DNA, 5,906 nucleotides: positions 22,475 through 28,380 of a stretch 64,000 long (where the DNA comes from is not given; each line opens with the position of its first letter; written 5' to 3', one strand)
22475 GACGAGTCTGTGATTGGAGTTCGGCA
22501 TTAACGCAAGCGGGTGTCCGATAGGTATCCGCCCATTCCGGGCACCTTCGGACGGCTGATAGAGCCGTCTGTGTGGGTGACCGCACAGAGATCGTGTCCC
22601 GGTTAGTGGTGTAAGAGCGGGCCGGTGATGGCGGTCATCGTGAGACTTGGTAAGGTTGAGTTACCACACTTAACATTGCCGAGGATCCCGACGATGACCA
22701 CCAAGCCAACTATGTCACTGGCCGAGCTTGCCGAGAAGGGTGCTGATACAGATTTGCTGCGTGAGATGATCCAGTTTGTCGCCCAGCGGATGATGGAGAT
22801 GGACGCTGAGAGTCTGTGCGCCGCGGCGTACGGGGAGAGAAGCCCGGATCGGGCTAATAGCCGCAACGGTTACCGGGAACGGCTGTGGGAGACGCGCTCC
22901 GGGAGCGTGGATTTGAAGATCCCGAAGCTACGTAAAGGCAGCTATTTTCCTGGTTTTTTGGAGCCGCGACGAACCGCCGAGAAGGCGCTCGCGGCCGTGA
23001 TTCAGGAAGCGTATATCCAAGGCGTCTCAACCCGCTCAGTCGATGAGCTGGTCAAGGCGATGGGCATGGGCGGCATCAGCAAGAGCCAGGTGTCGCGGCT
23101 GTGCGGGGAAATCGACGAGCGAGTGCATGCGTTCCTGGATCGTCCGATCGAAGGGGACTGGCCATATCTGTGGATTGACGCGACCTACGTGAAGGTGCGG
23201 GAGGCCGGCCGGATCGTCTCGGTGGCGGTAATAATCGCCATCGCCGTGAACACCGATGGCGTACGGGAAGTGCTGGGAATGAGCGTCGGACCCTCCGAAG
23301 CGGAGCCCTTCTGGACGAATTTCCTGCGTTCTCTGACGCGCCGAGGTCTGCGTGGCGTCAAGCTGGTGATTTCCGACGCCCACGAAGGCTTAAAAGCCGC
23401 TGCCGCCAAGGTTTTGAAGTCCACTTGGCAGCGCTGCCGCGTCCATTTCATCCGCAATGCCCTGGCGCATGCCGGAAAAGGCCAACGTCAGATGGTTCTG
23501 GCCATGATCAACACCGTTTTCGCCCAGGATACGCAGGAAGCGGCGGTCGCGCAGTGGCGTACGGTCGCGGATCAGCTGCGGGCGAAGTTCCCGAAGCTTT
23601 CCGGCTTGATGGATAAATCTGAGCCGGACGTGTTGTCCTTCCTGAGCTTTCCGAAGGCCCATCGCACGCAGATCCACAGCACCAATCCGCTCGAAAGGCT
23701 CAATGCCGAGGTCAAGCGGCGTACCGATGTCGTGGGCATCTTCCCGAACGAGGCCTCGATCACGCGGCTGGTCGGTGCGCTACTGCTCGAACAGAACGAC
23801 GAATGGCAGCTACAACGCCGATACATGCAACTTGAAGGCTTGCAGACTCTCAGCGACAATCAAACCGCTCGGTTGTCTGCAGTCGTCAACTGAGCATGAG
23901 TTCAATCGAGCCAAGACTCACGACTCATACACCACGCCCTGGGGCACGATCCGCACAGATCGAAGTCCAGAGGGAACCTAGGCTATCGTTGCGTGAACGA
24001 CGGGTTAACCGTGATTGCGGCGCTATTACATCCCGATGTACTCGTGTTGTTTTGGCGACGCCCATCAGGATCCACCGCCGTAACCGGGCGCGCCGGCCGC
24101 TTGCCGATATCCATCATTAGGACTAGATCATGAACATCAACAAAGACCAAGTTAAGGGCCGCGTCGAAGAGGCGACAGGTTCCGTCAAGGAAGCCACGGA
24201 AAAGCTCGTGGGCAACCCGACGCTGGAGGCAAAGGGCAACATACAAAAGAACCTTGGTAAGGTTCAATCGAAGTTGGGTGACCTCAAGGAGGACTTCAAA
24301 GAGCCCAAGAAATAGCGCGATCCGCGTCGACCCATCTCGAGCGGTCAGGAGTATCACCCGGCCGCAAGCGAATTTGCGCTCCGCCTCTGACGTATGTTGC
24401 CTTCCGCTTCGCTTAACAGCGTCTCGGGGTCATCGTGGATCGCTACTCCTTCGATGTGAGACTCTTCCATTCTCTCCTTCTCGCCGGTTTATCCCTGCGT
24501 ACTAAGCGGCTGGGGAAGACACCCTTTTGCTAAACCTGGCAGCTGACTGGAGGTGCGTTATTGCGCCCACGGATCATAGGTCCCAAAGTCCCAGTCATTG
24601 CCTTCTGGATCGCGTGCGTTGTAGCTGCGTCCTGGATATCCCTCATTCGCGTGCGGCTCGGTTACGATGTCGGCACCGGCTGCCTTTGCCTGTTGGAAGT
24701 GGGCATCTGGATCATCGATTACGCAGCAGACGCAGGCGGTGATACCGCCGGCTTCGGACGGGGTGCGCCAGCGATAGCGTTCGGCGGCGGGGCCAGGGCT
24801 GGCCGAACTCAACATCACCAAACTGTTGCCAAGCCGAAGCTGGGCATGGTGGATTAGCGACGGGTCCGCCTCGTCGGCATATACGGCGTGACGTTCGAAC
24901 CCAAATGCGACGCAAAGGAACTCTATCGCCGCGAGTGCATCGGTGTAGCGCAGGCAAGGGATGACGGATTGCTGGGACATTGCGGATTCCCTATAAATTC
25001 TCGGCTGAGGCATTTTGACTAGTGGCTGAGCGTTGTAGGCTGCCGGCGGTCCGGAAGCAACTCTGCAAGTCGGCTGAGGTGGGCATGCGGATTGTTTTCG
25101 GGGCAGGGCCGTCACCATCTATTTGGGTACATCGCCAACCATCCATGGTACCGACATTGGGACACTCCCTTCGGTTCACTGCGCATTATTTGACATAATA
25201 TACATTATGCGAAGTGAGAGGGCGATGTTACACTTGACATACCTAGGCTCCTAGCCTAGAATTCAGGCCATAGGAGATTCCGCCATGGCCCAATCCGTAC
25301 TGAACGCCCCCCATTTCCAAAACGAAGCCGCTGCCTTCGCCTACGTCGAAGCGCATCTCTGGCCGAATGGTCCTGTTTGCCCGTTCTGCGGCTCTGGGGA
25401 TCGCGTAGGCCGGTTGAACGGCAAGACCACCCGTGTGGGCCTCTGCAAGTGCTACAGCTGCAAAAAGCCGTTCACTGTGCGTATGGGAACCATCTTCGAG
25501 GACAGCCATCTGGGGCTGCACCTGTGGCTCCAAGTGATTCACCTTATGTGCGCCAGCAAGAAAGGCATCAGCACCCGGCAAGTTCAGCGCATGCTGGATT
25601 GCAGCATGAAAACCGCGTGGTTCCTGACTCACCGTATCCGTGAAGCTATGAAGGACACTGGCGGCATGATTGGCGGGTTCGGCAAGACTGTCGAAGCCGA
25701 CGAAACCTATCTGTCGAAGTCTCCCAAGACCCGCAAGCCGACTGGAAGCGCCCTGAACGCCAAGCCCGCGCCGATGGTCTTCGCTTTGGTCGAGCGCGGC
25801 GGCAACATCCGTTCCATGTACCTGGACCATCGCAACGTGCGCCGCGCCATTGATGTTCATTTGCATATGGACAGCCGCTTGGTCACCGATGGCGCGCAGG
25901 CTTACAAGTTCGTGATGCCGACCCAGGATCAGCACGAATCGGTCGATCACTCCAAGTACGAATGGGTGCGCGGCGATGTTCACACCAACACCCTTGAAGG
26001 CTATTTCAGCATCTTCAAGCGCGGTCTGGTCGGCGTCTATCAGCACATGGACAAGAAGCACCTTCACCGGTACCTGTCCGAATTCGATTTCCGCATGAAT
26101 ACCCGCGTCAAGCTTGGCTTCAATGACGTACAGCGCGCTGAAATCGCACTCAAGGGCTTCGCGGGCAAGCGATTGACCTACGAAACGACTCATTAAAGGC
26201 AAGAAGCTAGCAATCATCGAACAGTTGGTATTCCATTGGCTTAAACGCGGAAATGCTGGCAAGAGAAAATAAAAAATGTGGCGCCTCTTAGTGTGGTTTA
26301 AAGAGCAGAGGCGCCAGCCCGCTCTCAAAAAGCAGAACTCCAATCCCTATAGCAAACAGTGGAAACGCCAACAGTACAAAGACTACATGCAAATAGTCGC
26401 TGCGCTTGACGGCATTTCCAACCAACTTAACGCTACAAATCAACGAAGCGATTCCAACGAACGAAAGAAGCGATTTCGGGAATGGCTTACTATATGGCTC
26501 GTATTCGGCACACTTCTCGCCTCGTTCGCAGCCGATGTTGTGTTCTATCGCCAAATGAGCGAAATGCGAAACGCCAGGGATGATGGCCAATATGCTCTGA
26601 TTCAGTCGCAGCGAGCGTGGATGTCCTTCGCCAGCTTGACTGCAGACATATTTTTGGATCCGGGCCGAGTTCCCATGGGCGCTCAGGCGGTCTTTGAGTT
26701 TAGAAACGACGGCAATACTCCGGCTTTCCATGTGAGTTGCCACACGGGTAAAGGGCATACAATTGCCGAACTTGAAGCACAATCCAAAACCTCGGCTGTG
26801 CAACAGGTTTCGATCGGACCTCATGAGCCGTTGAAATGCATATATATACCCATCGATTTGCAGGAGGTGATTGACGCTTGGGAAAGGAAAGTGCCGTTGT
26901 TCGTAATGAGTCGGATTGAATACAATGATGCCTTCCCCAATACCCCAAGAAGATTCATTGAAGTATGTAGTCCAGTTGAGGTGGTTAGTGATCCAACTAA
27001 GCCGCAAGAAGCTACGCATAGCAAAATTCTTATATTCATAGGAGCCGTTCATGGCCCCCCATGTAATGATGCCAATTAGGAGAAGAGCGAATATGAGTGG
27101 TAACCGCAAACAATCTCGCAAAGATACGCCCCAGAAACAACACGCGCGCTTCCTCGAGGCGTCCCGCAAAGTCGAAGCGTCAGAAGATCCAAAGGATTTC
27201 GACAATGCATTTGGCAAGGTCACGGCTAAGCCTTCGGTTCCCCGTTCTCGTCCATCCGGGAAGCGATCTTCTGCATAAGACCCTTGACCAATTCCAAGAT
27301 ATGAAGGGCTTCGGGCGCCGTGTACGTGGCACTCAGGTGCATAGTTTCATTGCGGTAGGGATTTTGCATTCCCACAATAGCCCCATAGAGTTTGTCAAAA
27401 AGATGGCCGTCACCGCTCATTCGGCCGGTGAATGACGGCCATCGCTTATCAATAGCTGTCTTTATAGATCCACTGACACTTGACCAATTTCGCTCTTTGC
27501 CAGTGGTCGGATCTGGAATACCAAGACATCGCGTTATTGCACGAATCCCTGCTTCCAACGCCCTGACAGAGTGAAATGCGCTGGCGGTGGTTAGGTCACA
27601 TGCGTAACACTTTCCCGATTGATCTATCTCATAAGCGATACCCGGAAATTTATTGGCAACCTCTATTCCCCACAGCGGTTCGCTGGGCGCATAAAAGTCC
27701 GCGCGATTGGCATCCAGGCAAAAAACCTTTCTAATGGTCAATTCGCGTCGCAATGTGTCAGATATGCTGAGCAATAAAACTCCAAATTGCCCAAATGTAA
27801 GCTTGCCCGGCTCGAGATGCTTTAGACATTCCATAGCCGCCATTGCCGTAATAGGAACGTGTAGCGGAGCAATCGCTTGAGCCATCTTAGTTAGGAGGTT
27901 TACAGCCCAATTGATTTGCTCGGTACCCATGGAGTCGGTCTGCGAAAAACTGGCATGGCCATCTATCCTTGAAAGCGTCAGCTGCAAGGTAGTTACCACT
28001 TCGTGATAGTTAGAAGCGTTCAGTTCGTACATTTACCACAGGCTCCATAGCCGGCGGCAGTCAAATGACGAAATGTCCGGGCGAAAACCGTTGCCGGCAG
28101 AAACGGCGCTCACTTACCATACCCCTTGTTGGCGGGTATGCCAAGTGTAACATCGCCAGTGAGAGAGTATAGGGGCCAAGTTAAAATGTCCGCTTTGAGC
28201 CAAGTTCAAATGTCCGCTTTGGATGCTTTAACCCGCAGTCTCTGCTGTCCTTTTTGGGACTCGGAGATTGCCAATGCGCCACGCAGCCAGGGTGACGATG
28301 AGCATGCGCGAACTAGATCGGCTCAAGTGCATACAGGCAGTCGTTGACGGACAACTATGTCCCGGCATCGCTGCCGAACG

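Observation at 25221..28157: IS1595-family transposon whose larger part is a three-gene, AT-richer cargo module of unknown function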

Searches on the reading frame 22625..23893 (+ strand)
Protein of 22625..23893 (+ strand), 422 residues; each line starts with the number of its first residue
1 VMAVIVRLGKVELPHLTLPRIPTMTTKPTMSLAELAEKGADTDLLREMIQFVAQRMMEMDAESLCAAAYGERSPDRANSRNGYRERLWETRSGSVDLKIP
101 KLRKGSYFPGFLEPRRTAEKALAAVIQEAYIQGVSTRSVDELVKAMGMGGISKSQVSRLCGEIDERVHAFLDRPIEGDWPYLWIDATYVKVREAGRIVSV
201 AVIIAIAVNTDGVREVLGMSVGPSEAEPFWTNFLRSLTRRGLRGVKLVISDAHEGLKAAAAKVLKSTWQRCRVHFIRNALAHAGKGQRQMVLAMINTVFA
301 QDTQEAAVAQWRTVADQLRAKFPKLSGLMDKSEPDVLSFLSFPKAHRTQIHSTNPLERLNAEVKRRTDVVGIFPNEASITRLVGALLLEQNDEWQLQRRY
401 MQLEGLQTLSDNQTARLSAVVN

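Call 73: search_protein_families(library=pfam, proteins=[window:22625-23893:+], max_evalue=0.1)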
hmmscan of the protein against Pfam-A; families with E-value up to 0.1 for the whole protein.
window:22625-23893:+ (422 aa): 3 families
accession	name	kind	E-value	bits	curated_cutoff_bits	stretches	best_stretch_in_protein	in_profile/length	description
PF00872.24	Transposase_mut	-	4.7e-125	417.8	21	1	32-395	13-377/379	Transposase, Mutator family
PF10551.15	MULE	-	0.00017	22.4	27.6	1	182-278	2-99/99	MULE transposase domain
PF02888.21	CaMBD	-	0.06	13.8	25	0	256-293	8-47/75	Calmodulin binding domain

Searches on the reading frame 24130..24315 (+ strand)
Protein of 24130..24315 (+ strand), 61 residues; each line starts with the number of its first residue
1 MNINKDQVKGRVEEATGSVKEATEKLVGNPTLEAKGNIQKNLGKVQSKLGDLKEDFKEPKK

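Call 74: find_encoding_contigs(protein=window:24130-24315:+, flank=6000, max_places=10)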
Protein window:24130-24315:+ (61 aa): 3 contigs read that carry it; 3 places shown.
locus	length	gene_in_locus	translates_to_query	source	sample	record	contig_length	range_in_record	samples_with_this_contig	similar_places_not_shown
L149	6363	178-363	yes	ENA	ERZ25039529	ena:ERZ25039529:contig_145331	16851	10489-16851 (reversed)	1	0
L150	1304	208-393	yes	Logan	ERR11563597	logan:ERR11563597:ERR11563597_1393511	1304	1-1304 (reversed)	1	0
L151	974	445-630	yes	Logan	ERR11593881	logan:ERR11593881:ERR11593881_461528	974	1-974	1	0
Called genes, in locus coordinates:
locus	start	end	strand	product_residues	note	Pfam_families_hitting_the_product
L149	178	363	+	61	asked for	PF05532:CsbD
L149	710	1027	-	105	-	-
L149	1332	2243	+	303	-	PF12760:Zn_ribbon_IS1595, PF12762:DDE_Tnp_IS1595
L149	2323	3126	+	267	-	-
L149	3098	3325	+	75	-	-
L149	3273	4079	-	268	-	-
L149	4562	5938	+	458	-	-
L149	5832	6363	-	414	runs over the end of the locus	PF00512:HisKA (faint), PF02518:HATPase_c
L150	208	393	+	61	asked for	PF05532:CsbD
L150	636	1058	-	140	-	PF00903:Glyoxalase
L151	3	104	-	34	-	?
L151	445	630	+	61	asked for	PF05532:CsbD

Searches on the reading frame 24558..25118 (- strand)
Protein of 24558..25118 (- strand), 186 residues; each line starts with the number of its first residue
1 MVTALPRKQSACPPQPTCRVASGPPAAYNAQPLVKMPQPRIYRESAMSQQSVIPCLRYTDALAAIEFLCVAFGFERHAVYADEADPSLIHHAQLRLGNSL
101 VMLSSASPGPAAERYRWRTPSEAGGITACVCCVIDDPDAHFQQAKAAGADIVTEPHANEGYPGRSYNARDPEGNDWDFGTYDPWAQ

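Call 73: search_protein_families(library=pfam, proteins=[window:24558-25118:-], max_evalue=0.1)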
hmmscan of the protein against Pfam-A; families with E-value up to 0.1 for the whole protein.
window:24558-25118:- (186 aa): 3 families
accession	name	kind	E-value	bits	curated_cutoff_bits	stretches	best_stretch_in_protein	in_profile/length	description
PF00903.31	Glyoxalase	-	2.3e-09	38.1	20.6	1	56-178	7-121/121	Glyoxalase/Bleomycin resistance protein/Dioxygenase superfamily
PF18029.7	Glyoxalase_6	-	0.015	16.4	23.6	1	134-176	66-103/106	Glyoxalase-like domain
PF13669.12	Glyoxalase_4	-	0.025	15.3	27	1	62-157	11-99/109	Glyoxalase/Bleomycin resistance protein/Dioxygenase superfamily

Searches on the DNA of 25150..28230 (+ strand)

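Call 8: search_dna_similar(query=window:25150-28230:+, collection=plasmids, mode=near, max_rows=30)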
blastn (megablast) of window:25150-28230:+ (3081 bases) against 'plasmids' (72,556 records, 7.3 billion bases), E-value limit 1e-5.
No match.

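Call 83: search_rna_families(sources=[L014, L016, L025, L029, L045, L048, L058, L060, L075, L082, L061, L064, L011, L036, L047, L008, L035, L078, L107, L137], threshold=gathering)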
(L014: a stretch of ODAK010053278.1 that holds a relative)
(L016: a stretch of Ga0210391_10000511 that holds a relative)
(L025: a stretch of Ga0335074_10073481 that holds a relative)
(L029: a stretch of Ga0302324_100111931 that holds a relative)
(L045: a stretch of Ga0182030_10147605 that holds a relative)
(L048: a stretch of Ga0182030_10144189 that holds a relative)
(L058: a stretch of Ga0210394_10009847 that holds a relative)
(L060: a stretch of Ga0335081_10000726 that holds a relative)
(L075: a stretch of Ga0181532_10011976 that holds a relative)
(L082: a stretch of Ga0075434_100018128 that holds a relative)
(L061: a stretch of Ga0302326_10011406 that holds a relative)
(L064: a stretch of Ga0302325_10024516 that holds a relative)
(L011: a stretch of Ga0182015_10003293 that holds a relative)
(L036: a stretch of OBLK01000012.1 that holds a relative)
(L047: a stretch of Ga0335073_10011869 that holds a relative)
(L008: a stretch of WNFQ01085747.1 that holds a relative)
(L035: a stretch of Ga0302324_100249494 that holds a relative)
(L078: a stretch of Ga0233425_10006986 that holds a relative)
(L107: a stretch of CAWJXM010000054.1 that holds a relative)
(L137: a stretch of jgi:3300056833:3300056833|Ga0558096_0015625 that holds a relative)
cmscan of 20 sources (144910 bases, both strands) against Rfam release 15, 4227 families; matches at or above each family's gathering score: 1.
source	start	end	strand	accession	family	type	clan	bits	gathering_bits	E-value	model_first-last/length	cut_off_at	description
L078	2730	2802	-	RF00005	tRNA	Gene; tRNA;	CL00001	72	29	2e-13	1-71/71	no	tRNA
